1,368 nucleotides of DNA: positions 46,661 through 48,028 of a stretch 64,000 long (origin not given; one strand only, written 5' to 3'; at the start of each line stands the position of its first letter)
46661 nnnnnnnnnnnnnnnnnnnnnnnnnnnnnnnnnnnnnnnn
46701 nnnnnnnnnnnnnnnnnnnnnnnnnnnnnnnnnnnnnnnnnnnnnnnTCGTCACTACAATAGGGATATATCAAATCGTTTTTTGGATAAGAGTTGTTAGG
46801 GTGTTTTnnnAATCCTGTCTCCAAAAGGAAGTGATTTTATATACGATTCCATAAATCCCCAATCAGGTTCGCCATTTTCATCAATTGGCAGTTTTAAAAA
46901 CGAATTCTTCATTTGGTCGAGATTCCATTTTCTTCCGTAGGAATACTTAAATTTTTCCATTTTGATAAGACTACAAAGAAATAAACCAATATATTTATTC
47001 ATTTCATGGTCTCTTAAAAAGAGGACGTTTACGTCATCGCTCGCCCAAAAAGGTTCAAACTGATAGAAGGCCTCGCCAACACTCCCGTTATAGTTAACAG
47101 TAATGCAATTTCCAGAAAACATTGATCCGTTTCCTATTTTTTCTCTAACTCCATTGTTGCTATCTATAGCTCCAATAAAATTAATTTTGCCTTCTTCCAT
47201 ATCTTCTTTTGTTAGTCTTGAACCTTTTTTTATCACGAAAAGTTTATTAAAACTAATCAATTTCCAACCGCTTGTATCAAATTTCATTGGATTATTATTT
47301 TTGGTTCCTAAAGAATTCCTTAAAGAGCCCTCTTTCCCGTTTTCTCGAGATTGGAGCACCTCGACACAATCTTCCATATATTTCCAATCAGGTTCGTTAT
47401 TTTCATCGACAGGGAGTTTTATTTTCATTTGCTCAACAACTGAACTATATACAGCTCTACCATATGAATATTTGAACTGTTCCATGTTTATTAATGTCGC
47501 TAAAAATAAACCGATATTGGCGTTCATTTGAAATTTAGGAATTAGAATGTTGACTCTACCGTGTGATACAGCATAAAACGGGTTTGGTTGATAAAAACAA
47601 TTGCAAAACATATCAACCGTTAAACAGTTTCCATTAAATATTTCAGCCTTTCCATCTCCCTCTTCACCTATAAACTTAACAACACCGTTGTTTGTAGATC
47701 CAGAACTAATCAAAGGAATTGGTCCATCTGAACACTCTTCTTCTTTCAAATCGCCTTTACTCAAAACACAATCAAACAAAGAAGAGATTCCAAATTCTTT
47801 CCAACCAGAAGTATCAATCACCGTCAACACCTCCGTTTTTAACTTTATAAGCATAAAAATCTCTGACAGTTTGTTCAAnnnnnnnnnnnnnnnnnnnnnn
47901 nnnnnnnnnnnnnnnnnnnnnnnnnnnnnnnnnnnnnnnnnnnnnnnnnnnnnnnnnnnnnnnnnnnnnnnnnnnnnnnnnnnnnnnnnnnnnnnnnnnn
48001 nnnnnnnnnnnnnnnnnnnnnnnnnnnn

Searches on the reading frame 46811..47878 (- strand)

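Call 68: search_protein_families(library=pfam, proteins=[window:46811-47878:-], max_evalue=0.0001)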
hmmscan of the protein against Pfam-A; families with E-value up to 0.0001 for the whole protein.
window:46811-47878:- (356 aa): 1 family
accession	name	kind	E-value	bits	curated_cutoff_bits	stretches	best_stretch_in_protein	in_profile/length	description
PF01420.25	Methylase_S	-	5.3e-33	115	22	2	203-348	2-154/168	Type I restriction modification DNA specificity domain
